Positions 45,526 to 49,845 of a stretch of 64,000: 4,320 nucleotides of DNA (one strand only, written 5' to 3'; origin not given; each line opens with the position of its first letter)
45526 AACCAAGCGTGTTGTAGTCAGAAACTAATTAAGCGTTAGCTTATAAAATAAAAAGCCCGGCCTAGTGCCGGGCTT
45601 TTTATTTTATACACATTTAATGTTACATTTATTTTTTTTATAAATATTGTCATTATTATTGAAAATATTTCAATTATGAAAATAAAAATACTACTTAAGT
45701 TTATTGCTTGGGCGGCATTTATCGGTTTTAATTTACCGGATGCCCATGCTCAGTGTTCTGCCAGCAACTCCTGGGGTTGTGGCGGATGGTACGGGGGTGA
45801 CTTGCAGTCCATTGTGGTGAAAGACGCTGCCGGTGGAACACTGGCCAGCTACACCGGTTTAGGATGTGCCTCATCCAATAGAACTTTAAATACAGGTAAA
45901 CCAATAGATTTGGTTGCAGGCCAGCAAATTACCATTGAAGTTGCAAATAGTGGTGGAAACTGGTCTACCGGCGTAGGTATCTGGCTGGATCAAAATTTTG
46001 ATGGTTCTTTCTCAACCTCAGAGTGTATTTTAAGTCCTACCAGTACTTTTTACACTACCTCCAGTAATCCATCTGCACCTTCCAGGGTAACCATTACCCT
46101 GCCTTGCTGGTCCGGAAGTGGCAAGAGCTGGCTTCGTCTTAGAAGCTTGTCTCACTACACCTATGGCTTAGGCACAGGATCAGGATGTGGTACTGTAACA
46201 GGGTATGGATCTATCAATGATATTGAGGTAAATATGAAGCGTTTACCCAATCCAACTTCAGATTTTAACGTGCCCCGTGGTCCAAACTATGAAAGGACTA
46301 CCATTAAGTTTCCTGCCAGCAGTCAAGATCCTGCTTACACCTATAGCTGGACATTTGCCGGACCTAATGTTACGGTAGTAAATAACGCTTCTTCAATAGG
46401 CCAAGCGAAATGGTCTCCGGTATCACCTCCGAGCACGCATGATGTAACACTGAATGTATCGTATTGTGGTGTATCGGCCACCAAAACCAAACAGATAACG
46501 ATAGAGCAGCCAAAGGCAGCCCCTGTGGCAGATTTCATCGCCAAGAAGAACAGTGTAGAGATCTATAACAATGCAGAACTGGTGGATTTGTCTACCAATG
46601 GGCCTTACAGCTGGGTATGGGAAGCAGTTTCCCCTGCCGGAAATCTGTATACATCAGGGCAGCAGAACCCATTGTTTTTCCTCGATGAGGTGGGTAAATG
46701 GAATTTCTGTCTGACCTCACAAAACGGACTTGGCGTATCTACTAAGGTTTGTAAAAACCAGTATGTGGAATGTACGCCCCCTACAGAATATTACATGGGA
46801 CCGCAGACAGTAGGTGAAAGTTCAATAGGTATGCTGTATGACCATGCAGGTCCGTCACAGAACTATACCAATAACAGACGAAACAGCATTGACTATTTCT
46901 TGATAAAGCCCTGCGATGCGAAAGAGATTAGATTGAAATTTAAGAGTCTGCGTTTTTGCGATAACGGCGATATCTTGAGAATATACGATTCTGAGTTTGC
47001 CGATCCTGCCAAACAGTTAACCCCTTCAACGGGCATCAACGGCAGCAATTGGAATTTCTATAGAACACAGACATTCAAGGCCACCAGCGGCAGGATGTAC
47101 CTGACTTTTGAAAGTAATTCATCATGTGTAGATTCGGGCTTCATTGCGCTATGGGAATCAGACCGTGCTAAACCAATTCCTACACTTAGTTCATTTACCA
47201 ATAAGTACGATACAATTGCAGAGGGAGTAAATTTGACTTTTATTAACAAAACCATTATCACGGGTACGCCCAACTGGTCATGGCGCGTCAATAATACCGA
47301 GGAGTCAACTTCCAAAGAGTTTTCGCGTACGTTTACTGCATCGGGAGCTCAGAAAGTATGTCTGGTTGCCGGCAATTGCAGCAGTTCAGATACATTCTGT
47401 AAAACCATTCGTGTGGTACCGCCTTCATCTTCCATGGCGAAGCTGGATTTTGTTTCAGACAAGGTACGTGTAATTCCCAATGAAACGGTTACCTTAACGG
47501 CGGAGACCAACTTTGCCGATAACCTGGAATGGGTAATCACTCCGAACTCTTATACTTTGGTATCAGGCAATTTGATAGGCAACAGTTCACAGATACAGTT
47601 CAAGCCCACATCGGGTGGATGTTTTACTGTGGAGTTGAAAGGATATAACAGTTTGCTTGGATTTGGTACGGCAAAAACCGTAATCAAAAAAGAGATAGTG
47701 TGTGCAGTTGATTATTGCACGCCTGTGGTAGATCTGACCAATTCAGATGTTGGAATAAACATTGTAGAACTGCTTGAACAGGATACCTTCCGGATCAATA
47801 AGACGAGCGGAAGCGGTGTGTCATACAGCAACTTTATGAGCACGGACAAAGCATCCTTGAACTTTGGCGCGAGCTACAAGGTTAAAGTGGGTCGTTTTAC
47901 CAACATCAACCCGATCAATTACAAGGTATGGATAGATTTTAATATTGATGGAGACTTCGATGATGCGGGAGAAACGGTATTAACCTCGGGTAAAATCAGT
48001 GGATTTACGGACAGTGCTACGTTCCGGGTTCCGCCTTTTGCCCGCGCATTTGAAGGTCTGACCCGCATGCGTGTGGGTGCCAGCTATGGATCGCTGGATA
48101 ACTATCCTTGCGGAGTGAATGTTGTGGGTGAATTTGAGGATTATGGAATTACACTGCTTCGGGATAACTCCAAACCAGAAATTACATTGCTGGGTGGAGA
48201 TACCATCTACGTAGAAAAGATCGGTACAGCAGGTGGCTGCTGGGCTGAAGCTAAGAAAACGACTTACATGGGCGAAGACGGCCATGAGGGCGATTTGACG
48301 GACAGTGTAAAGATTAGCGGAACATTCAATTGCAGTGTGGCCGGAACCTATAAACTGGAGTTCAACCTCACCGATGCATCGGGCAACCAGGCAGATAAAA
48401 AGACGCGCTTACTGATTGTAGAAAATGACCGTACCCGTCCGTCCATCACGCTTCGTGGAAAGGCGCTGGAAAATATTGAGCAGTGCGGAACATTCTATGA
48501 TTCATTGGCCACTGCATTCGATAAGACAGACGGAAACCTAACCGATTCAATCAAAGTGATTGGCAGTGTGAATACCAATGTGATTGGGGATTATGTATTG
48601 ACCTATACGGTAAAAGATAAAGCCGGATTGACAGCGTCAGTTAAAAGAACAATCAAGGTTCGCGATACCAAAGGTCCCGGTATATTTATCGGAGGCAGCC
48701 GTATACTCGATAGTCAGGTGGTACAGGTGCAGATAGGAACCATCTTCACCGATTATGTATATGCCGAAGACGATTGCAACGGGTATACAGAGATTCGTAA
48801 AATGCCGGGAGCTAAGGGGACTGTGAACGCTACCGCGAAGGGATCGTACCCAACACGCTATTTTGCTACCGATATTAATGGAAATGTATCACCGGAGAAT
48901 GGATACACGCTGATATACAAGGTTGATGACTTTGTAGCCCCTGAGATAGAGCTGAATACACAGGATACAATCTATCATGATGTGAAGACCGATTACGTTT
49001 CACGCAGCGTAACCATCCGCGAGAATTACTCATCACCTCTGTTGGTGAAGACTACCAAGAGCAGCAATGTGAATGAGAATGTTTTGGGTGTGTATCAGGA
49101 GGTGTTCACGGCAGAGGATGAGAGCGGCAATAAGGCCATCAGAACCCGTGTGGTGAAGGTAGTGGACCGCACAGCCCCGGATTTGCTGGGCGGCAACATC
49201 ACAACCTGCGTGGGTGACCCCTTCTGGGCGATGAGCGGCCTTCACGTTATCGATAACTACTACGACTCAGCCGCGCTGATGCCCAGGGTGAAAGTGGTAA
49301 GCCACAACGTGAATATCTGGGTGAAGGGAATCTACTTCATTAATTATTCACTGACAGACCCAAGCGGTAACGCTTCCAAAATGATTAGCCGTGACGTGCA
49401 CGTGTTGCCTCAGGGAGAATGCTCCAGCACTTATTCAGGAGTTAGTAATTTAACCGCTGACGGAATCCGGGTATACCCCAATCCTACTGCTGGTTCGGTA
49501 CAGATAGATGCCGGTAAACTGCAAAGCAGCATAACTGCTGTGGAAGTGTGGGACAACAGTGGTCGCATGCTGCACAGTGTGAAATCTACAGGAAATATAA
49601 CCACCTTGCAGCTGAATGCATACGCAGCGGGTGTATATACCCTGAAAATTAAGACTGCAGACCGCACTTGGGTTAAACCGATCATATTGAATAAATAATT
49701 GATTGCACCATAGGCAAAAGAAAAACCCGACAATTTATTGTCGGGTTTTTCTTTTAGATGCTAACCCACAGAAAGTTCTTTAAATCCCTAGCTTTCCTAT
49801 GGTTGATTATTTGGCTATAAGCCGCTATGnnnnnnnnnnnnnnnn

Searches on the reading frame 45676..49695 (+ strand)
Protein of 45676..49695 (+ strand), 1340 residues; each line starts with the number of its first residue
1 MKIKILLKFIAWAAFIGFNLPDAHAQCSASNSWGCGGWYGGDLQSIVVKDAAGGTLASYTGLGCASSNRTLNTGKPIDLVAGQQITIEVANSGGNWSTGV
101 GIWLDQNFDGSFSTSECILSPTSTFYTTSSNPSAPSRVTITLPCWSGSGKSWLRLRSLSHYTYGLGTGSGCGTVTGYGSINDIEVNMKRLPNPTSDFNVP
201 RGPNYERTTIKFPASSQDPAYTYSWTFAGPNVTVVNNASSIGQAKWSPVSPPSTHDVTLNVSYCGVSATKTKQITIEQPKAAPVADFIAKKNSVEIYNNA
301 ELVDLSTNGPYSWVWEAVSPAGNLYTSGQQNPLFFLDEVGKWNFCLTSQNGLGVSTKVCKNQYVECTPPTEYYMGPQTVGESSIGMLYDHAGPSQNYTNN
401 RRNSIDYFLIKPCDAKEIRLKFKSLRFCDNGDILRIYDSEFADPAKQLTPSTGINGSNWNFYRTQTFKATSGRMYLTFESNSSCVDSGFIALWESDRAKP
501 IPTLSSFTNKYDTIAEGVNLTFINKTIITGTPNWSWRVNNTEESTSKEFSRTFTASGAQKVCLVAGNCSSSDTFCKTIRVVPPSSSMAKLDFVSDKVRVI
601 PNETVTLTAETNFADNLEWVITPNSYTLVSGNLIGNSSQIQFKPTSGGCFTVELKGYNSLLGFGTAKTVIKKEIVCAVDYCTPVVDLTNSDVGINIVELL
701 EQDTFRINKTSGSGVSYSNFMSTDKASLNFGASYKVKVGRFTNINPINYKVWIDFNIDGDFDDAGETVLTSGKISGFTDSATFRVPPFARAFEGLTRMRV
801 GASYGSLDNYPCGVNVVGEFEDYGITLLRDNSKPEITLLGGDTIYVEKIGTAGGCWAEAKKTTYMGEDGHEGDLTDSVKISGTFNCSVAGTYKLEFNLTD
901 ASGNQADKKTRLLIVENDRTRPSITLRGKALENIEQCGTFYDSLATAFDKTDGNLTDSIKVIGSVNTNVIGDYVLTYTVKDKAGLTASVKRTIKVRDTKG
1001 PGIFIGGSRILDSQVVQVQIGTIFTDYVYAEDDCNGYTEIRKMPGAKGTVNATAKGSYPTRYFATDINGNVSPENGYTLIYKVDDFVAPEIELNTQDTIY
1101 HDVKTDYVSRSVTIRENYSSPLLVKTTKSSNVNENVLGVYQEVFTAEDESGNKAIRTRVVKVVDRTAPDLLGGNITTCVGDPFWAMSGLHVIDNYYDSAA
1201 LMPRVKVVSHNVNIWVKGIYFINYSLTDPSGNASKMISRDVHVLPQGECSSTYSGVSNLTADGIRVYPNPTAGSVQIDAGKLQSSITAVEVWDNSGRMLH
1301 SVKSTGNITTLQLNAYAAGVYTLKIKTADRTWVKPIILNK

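Call 4: search_protein_families(library=pfam, proteins=[window:45676-49695:+], max_evalue=1)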
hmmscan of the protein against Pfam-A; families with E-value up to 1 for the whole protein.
window:45676-49695:+ (1340 aa): 16 families
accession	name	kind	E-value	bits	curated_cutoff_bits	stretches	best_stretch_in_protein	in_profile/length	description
PF16403.11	Bact_surface_Ig-like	-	3.7e-41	139.4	27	5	924-995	1-71/71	Bacterial surface protein, Ig-like domain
PF20009.4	GEVED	-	5.4e-23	82.1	24.4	2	748-825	1-77/78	GEVED domain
PF18962.6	Por_Secre_tail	-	1.6e-10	41.5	27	1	1266-1337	1-74/75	Secretion system C-terminal sorting domain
PF15418.12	DUF4625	-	4.1e-05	24.3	27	0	889-914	105-130/131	Domain of unknown function (DUF4625)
PF00386.27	C1q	-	0.0087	16.7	23.7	0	881-906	36-57/127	C1q domain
PF19077.6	Big_13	-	0.013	16.4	27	0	888-910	73-95/102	Bacterial Ig-like domain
PF12245.14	Big_3_2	-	0.02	15.5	23.3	0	878-912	83-117/122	Bacterial Ig-like domain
PF18911.6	PKD_4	-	0.031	14.8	27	1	515-579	17-82/85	PKD domain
PF18981.6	InlK_D3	-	0.053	14.1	25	0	1129-1159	41-71/75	Internalin K domain (D3/D4)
PF07523.18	Big_3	-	0.056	14.2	21.2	0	949-987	25-60/68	Bacterial Ig-like domain (group 3)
PF11589.14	DUF3244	-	0.086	13.3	25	1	1277-1329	33-87/96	Domain of unknown function (DUF3244)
PF17957.7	Big_7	-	0.1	13.7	24.1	1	293-319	34-60/70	Bacterial Ig domain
PF08329.16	ChitinaseA_N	-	0.11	12.7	21.2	0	857-918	52-111/133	Chitinase A, N-terminal domain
PF02494.22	HYR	-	0.15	12.9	21.7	0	967-995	53-81/81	HYR domain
PF23237.1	HYR_4C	-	0.26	11.9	27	0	945-995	23-73/73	HYR-like domain with 4 cysteines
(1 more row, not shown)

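Call 16: search_protein_families(library=ncbifam, proteins=[window:45676-49695:+], max_evalue=0.1)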
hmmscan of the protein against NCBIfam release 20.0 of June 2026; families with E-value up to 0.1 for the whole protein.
window:45676-49695:+ (1340 aa): 8 families
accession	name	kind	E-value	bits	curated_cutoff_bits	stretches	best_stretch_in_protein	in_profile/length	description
TIGR04183.1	Por_Secre_tail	domain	2.7e-12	46.5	23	1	1266-1338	1-71/72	T9SS type A sorting domain-containing protein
NF038113.1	T9SSA_dep_M36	equivalog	2.3e-09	36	885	1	1247-1339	778-869/869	T9SS-dependent M36 family metallopeptidase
NF033932.1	LapB_rpt_80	domain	4.7e-06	26.8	45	0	890-926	1-36/83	LapB repeat-containing protein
NF047446.1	barrel_OmpL47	domain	0.00049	20.5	40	0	1048-1077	35-64/68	OmpL47-type beta-barrel domain-containing protein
NF050177.1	TapA_OM_Porphy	equivalog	0.00098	18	500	1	1262-1337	469-542/544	TapA/TapC family T9SS-dependent outer membrane protein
TIGR04362.1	choice_anch_C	subfamily_domain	0.0027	18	120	0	875-916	57-101/157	choice-of-anchor C family protein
NF033708.1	T9SS_Cterm_ChiA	domain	0.026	14.4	40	1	1286-1330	1-46/55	T9SS sorting signal type C domain-containing protein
NF012211.1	tand_rpt_95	domain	0.075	13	90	0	951-996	38-85/98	tandem-95 repeat protein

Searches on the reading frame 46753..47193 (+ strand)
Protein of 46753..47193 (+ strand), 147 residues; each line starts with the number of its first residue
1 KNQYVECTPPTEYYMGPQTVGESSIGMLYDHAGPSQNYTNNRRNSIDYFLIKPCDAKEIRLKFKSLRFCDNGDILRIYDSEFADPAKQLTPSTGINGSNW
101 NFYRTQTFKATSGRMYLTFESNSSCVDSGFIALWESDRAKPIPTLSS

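Call 7: search_protein_families(library=pfam, proteins=[window:46753-47193:+], max_evalue=10)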
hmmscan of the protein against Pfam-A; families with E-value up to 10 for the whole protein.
window:46753-47193:+ (147 aa): 1 family
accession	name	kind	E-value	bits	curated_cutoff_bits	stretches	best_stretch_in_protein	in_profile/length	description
PF00431.26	CUB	-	0.012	16.4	21.4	1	35-132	14-108/110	CUB domain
